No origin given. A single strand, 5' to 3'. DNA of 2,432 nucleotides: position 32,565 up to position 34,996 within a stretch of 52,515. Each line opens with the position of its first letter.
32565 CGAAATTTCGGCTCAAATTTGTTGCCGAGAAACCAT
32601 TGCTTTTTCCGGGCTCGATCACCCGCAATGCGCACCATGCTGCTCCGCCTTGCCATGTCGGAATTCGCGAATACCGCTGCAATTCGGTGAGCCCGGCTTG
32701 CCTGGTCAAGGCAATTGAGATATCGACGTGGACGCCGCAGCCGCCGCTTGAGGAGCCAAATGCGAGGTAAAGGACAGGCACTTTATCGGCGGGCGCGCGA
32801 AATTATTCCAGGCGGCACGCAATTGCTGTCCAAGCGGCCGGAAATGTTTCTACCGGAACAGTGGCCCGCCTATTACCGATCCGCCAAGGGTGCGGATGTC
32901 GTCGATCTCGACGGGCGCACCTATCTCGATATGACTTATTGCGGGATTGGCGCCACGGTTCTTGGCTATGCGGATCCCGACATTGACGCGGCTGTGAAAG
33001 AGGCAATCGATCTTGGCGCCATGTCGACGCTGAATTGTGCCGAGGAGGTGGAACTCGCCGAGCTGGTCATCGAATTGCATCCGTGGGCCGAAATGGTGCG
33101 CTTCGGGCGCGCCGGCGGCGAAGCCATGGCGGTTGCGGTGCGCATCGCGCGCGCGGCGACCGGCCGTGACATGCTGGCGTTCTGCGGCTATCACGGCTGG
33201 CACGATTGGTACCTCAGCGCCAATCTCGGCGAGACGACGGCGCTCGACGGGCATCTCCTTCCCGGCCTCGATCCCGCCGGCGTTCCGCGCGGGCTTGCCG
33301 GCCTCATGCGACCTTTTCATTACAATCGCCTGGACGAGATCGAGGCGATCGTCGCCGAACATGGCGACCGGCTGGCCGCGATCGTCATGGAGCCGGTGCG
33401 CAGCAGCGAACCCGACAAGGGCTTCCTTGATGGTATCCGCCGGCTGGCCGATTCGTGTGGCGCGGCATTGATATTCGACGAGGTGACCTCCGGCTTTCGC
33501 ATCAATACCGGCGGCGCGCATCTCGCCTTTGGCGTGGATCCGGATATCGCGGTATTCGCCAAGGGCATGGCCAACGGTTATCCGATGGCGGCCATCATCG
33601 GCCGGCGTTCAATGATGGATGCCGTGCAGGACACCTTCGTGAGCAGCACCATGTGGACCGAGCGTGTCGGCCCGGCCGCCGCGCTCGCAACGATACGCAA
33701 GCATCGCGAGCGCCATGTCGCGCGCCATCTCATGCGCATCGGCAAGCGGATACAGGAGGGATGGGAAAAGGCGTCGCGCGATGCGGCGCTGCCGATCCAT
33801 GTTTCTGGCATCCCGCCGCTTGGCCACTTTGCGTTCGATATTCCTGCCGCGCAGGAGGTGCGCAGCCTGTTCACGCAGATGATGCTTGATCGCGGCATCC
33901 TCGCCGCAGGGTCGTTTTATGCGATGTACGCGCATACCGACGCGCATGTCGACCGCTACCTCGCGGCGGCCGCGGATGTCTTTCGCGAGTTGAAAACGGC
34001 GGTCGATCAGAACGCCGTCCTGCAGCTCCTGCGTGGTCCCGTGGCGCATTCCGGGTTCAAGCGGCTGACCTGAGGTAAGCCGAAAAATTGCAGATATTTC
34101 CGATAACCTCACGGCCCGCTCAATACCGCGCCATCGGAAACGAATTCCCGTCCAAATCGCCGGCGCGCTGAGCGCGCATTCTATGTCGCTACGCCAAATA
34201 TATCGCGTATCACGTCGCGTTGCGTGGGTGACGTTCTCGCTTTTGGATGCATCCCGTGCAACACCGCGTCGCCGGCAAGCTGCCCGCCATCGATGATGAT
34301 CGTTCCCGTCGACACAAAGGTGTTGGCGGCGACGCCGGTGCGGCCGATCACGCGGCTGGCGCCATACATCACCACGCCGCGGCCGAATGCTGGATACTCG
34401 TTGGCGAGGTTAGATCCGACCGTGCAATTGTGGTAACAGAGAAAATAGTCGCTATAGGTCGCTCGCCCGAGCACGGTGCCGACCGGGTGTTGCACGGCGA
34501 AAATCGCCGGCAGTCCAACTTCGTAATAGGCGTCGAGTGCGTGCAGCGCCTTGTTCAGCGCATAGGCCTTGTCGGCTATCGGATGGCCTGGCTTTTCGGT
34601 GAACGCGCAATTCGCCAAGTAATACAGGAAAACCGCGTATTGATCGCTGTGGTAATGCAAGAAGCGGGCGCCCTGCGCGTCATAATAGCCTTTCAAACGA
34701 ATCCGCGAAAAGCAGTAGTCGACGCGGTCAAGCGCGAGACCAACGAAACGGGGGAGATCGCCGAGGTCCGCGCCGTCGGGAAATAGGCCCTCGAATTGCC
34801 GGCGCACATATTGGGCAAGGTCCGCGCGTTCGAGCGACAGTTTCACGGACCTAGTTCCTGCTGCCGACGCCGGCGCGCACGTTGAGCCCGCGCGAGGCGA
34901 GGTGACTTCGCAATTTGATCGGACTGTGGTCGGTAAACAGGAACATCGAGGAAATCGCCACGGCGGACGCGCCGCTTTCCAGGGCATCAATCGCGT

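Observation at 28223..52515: Nonulosonic-acid glycan locus with an unusually dense and mixed set of tailoring enzymes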

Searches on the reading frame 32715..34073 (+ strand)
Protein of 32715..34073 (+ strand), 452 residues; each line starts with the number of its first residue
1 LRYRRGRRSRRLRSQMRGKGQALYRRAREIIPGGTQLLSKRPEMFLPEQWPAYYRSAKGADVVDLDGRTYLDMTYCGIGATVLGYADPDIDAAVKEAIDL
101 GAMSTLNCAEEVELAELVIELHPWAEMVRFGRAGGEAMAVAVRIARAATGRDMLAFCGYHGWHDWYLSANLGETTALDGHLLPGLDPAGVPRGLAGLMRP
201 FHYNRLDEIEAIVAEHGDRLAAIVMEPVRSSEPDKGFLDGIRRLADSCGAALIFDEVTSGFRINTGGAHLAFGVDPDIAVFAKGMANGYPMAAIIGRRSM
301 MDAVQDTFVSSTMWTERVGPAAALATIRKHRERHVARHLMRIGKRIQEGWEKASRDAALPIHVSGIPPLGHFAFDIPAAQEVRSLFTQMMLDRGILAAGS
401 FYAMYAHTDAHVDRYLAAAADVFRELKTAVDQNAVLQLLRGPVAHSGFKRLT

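Call 4: search_protein_families(library=pfam, proteins=[window:32715-34073:+], max_evalue=0.001)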
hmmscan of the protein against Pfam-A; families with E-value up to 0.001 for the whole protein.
window:32715-34073:+ (452 aa): 1 family
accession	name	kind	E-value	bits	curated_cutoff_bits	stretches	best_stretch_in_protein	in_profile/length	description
PF00202.27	Aminotran_3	-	2.9e-43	148.5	30.5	1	52-416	11-396/403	Aminotransferase class-III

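Call 7: search_protein_families(library=ncbifam, proteins=[window:32715-34073:+], max_evalue=0.001)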
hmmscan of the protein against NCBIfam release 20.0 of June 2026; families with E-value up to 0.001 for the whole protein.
window:32715-34073:+ (452 aa): 69 families (the best 25 are shown)
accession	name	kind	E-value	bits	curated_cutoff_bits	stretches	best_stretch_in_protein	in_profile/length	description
NF004856.0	PRK06209.1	equivalog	1.7e-78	264.2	486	1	19-451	10-440/450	glutamate-1-semialdehyde 2,1-aminomutase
NF000818.0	PRK00062.1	subfamily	1.2e-68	231.8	398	1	19-427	5-428/429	glutamate-1-semialdehyde 2,1-aminomutase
NF041362.1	GntE_guanitoxin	equivalog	6.2e-68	229.3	525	1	18-374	6-369/426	guanitoxin biosynthesis PLP-dependent transaminase GntE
TIGR00713.1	hemL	equivalog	1.6e-62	211.6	527.3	1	21-425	3-422/423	glutamate-1-semialdehyde 2,1-aminomutase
NF009055.0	PRK12389.1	equivalog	2e-49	168.4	637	1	19-427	5-429/431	glutamate-1-semialdehyde 2,1-aminomutase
NF005993.0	PRK08117.1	subfamily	9.8e-36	123.3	574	2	210-351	196-344/433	aspartate aminotransferase family protein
NF001864.0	PRK00615.1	equivalog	2e-35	122.2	706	1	50-363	35-352/433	glutamate-1-semialdehyde aminotransferase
NF002874.0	PRK03244.1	equivalog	1.6e-34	119.4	457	1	56-382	31-349/399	acetylornithine transaminase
NF004426.0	PRK05769.1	equivalog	1.3e-33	116.5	552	1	25-358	15-363/441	acetyl ornithine aminotransferase family protein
TIGR00707.1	argD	subfamily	3.3e-32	111.7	410.05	1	52-365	11-320/381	acetylornithine/succinylornithine family transaminase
NF004718.0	PRK06062.1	subfamily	1.7e-30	106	472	2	208-352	205-359/454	hypothetical protein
NF004714.0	PRK06058.1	subfamily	5.6e-30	104.4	639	2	217-350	221-359/447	4-aminobutyrate--2-oxoglutarate transaminase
NF005985.0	PRK08088.1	equivalog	5.8e-30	104.3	713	1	51-354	24-339/426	4-aminobutyrate--2-oxoglutarate transaminase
NF049976.1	AmadipTransam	equivalog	1e-29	103.7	650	1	55-360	19-336/416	2-aminoadipate transaminase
TIGR00700.1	GABAtrnsam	equivalog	1.9e-29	102.5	506.65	2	216-349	194-332/420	4-aminobutyrate--2-oxoglutarate transaminase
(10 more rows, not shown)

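Call 24: find_homologous_proteins(query=window:32715-34073:+, max_evalue=1e-30)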
Query window:32715-34073:+ (452 aa): 8000 proteins with E <= 1e-30 among 8000 candidates; the best 120 are listed.
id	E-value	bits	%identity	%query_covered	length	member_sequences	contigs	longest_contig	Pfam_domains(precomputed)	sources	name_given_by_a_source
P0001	9.8e-293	989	100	97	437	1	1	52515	PF00202.28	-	-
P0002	2.4e-258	876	85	97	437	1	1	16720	PF00202.28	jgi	jgi:glutamate-1-semialdehyde 2,1-aminomutase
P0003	3.9e-250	848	85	97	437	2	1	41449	PF00202.28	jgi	jgi:glutamate-1-semialdehyde 2,1-aminomutase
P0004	7.2e-250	848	84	96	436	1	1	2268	PF00202.28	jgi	jgi:glutamate-1-semialdehyde 2,1-aminomutase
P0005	5.1e-246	835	81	97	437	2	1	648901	PF00202.28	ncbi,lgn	-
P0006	1.8e-244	830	81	97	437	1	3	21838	PF00202.28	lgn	-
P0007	2.7e-244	829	81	97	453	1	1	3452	PF00202.28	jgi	jgi:glutamate-1-semialdehyde 2,1-aminomutase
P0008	5.6e-244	828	82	97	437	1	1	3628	PF00202.28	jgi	jgi:glutamate-1-semialdehyde 2,1-aminomutase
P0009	7.2e-244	828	81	97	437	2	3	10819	PF00202.28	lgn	-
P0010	1.2e-242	824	80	97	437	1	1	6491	PF00202.28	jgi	jgi:glutamate-1-semialdehyde 2,1-aminomutase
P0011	1.2e-242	824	81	97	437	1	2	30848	PF00202.28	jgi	jgi:glutamate-1-semialdehyde 2,1-aminomutase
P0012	3.8e-242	822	80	97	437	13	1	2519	PF00202.28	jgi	jgi:glutamate-1-semialdehyde 2,1-aminomutase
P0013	8.7e-242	821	80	97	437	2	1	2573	PF00202.28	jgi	jgi:glutamate-1-semialdehyde 2,1-aminomutase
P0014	1.4e-241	820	80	97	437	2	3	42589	PF00202.28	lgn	-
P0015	2.2e-241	820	80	97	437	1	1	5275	PF00202.28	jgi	-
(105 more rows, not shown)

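Call 25: find_encoding_contigs(protein=P0003, flank=10000, max_places=2)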
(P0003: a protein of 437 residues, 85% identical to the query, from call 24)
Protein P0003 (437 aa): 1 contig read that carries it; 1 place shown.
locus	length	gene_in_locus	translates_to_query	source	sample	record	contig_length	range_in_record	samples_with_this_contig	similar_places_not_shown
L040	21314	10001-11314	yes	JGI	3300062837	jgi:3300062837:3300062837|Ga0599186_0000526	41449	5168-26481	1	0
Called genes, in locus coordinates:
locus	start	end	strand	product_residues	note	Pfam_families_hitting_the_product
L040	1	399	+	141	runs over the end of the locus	PF16640:Big_3_5 (weak)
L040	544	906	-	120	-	-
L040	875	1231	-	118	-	PF00535:Glycos_transf_2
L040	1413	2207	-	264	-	PF13489:Methyltransf_23, PF08241:Methyltransf_11, PF08242:Methyltransf_12, PF13649:Methyltransf_25, PF13847:Methyltransf_31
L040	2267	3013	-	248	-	PF13489:Methyltransf_23, PF13649:Methyltransf_25, PF13847:Methyltransf_31 (weak), PF08241:Methyltransf_11, PF08242:Methyltransf_12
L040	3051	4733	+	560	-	-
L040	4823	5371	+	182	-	PF13522:GATase_6, PF13537:GATase_7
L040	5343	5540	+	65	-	-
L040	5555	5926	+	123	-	PF00733:Asn_synthase (weak)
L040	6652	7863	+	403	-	PF13439:Glyco_transf_4 (weak), PF00534:Glycos_transf_1, PF13692:Glyco_trans_1_4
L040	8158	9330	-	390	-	-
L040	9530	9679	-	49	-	PF19451:DUF5989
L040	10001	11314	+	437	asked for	PF00202:Aminotran_3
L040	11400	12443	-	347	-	-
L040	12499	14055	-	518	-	PF03062:MBOAT, PF13813:MBOAT_2 (weak)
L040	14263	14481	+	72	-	-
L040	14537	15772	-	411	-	PF01943:Polysacc_synt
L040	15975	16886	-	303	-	PF05721:PhyH (weak)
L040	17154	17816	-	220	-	-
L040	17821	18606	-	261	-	PF00977:His_biosynth, PF00478:IMPDH (faint), PF03060:NMO (faint), PF05690:ThiG (faint), PF04309:G3P_antiterm (faint), PF02581:TMP-TENI (faint), PF01180:DHO_dh (weak)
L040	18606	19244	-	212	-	PF00117:GATase, PF07685:GATase_3 (weak)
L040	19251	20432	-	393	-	-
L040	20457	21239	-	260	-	PF00106:adh_short, PF01370:Epimerase, PF08659:KR, PF13561:adh_short_C2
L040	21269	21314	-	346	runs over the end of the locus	PF00571:CBS (weak), PF00483:NTP_transferase, PF12804:NTP_transf_3 (weak)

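Call 26: find_encoding_contigs(protein=P0005, flank=10000, max_places=2)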
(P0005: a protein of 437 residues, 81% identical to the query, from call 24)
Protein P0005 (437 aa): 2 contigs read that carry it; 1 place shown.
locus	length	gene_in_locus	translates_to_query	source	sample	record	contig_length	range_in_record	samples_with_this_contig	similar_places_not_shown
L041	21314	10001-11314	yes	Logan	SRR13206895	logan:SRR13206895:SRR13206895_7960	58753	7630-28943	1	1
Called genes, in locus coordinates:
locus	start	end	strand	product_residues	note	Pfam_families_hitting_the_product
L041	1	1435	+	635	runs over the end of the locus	PF13522:GATase_6, PF13537:GATase_7, PF00733:Asn_synthase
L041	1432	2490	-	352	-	PF01370:Epimerase, PF04321:RmlD_sub_bind (weak), PF16363:GDP_Man_Dehyd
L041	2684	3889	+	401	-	PF00534:Glycos_transf_1, PF13692:Glyco_trans_1_4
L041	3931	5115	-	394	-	PF13472:Lipase_GDSL_2 (faint)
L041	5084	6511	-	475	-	PF03062:MBOAT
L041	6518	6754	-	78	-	PF00550:PP-binding (weak)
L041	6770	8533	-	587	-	PF21211:FkbH_N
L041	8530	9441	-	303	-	PF13489:Methyltransf_23, PF13847:Methyltransf_31 (weak), PF08241:Methyltransf_11 (weak), PF08242:Methyltransf_12, PF13649:Methyltransf_25 (weak)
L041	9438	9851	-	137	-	PF01575:MaoC_dehydratas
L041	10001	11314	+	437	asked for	PF00202:Aminotran_3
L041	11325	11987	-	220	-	-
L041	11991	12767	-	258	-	PF00977:His_biosynth, PF00478:IMPDH (faint), PF03060:NMO (faint), PF05690:ThiG (faint), PF04309:G3P_antiterm (faint), PF01180:DHO_dh (weak)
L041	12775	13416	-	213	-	PF00117:GATase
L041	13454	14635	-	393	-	-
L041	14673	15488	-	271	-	PF00106:adh_short, PF01370:Epimerase, PF08659:KR, PF13561:adh_short_C2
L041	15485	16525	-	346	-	PF00571:CBS, PF00483:NTP_transferase, PF12804:NTP_transf_3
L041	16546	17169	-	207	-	PF17836:PglD_N, PF25087:GMPPB_C (faint), PF25084:LbH_EIF2B (weak), PF00132:Hexapep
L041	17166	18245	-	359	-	PF03102:NeuB, PF08666:SAF (weak)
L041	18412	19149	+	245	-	PF02348:CTP_transf_3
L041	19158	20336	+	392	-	PF02350:Epimerase_2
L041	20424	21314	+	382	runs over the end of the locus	PF05721:PhyH (faint)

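Call 47: find_encoding_contigs(protein=P0002, flank=10000, max_places=1)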
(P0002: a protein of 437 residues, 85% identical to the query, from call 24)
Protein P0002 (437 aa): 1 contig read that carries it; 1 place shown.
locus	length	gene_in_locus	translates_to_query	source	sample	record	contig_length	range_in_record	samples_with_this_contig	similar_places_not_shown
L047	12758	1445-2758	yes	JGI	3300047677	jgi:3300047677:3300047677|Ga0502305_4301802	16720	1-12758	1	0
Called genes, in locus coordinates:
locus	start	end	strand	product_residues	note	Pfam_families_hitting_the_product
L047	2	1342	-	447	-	?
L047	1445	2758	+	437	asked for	PF00202:Aminotran_3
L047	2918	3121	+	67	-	-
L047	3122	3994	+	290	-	-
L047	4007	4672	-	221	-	-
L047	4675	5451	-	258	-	PF00977:His_biosynth, PF00478:IMPDH (faint), PF01207:Dus (faint), PF05690:ThiG (faint), PF03060:NMO (faint), PF04309:G3P_antiterm (faint), PF02581:TMP-TENI (faint), PF01180:DHO_dh (weak)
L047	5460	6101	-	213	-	PF00117:GATase, PF07685:GATase_3 (weak)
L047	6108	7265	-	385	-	-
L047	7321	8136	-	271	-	PF00106:adh_short, PF08659:KR (weak), PF01370:Epimerase (weak), PF13561:adh_short_C2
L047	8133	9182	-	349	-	PF00571:CBS (weak), PF00483:NTP_transferase, PF12804:NTP_transf_3 (weak)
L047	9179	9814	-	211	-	PF17836:PglD_N, PF25084:LbH_EIF2B, PF00132:Hexapep (weak), PF14602:Hexapep_2 (weak)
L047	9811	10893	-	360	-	PF03102:NeuB, PF08666:SAF (weak)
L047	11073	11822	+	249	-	PF02348:CTP_transf_3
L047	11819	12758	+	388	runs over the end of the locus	PF02350:Epimerase_2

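Call 55: search_solved_structures(query=window:32760-34073:+, max_evalue=1e-20)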
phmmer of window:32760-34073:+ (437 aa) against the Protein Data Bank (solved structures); distinct sequences matched with E-value up to 1e-20: 45.
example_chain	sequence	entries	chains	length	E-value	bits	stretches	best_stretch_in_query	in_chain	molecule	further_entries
6w80_A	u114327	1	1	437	1.5e-48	169.2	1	5-412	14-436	Glutamate-1-semialdehyde 2,1-aminomutase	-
5i92_A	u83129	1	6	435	2.2e-45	158.8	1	4-411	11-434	Glutamate-1-semialdehyde 2,1-aminomutase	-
3fq8_A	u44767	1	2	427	1e-44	156.6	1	5-408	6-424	Glutamate-1-semialdehyde 2,1-aminomutase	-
3fq7_A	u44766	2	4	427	1e-44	156.6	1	5-408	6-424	Glutamate-1-semialdehyde 2,1-aminomutase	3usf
2hoy_A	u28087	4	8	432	1.1e-44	156.5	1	5-408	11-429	Glutamate-1-semialdehyde 2,1-aminomutase (GSAM) apo-form | Glutamate-1-semialdehyde 2,1-aminomutase (GSAM) pmp-form | Glutamate-1-semialdehyde 2,1-aminomutase (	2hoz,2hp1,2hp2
3fqa_A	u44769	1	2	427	1.9e-44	155.7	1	5-408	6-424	Glutamate-1-semialdehyde 2,1-aminomutase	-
2gsa_A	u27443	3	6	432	2.1e-44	155.6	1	5-408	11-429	GLUTAMATE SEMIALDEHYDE AMINOTRANSFERASE | PROTEIN (GLUTAMATE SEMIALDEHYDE AMINOTRANSFERASE)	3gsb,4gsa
2cfb_A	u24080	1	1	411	4.5e-44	154.5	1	36-410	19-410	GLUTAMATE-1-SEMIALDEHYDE 2,1-AMINOMUTASE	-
2epj_A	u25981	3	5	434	2.1e-43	152.3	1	4-354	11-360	Glutamate-1-semialdehyde 2,1-aminomutase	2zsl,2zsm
5hdm_A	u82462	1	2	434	1.1e-42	149.8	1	4-406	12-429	Glutamate-1-semialdehyde 2,1-aminomutase 1, chloroplastic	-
3bs8_A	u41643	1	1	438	5.6e-42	147.6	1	4-411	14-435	Glutamate-1-semialdehyde 2,1-aminomutase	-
4e77_A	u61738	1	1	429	4.4e-40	141.3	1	3-406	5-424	Glutamate-1-semialdehyde 2,1-aminomutase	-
6k8h_A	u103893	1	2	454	5.8e-39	137.6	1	7-359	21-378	Aminotransferase class-III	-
4zm4_A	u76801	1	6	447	6.7e-39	137.4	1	35-289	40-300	Aminotransferase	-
3k28_A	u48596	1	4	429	7.2e-39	137.3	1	4-412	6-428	Glutamate-1-semialdehyde 2,1-aminomutase 2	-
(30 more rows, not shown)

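Call 56: search_protein_families(library=pfam, proteins=[L040:3051-4733:+, L040:8158-9330:-, L047:3122-3994:+], max_evalue=0.01)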
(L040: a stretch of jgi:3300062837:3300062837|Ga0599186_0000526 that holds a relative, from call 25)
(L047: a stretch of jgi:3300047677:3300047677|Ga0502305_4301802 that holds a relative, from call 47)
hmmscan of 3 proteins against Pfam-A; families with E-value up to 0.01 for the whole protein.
L040:3051-4733:+ (560 aa): 0 families

L040:8158-9330:- (390 aa): 2 families
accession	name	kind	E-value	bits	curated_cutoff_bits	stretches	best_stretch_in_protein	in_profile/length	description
PF13472.12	Lipase_GDSL_2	-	0.00026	22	32.9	1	124-221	2-99/178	GDSL-like Lipase/Acylhydrolase family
PF25182.1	NonGDSL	-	0.0016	18.3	80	1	115-203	22-116/220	Non-GDSL lipase-like family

L047:3122-3994:+ (290 aa): 1 family
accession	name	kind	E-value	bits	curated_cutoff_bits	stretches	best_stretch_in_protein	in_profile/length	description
PF05050.19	Methyltransf_21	-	0.0017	18.9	22.7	1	131-189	89-150/173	Methyltransferase FkbM domain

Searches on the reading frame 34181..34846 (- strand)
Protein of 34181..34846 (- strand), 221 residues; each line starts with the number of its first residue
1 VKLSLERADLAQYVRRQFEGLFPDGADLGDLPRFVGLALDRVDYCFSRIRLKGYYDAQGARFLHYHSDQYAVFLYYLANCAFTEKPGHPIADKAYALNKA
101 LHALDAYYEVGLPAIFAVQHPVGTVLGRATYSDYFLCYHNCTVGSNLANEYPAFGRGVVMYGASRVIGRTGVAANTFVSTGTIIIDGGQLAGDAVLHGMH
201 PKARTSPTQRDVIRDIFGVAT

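Call 20: search_protein_families(library=pfam, proteins=[window:34181-34846:-], max_evalue=0.0001)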
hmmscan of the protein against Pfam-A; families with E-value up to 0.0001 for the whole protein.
window:34181-34846:- (221 aa): 0 families

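Call 67: search_solved_structures(query=window:34181-34846:-, max_evalue=1)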
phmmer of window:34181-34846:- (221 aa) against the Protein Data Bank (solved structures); distinct sequences matched with E-value up to 1: 1.
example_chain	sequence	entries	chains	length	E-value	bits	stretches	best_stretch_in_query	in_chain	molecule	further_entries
8vzn_A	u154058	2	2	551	0.85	12.7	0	65-116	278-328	Feline leukemia virus subgroup C cellular receptor 2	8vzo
